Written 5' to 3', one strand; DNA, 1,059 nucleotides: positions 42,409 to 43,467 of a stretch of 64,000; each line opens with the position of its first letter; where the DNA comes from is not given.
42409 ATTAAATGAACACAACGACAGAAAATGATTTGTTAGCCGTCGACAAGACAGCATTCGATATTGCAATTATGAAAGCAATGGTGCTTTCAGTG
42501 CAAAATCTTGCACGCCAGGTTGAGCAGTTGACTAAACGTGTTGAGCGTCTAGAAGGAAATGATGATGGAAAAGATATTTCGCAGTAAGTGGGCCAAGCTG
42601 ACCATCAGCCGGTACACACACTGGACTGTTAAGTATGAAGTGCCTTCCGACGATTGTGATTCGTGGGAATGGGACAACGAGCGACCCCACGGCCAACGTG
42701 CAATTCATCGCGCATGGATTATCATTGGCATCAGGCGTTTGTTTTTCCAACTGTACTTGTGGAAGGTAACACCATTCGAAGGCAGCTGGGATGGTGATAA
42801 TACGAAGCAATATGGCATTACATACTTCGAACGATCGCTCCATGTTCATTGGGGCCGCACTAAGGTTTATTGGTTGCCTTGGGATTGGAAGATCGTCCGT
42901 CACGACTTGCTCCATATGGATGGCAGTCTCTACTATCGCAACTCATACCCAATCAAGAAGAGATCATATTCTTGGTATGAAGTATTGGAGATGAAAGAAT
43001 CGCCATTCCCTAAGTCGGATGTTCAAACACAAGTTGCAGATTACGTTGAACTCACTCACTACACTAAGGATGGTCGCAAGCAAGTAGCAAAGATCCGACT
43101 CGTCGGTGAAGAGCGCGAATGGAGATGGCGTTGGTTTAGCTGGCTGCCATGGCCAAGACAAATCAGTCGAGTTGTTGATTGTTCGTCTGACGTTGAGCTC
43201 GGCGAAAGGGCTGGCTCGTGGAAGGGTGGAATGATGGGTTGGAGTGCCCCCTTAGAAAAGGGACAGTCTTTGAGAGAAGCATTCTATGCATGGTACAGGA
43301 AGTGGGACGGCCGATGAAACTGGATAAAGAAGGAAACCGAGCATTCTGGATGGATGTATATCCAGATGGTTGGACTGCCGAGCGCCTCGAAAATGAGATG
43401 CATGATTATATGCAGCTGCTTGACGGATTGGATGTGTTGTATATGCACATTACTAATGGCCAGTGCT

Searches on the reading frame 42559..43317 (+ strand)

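Call 10: search_protein_families(library=phrogs, proteins=[window:42559-43317:+], max_evalue=0.00001)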
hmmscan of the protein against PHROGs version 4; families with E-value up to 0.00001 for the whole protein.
window:42559-43317:+ (252 aa): 1 family
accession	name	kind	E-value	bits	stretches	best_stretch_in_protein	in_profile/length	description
phrog_7203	-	unknown function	4.2e-17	63.7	1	79-242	88-246/257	-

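Call 82: search_protein_families(library=pfam, proteins=[window:42559-43317:+], max_evalue=0.001)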
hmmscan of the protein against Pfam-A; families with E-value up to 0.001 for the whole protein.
window:42559-43317:+ (252 aa): 1 family
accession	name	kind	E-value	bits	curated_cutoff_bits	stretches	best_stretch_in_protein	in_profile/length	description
PF25187.1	Acb3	-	5.4e-29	102.2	27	1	74-242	74-235/245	CBASS inhibitor Acb3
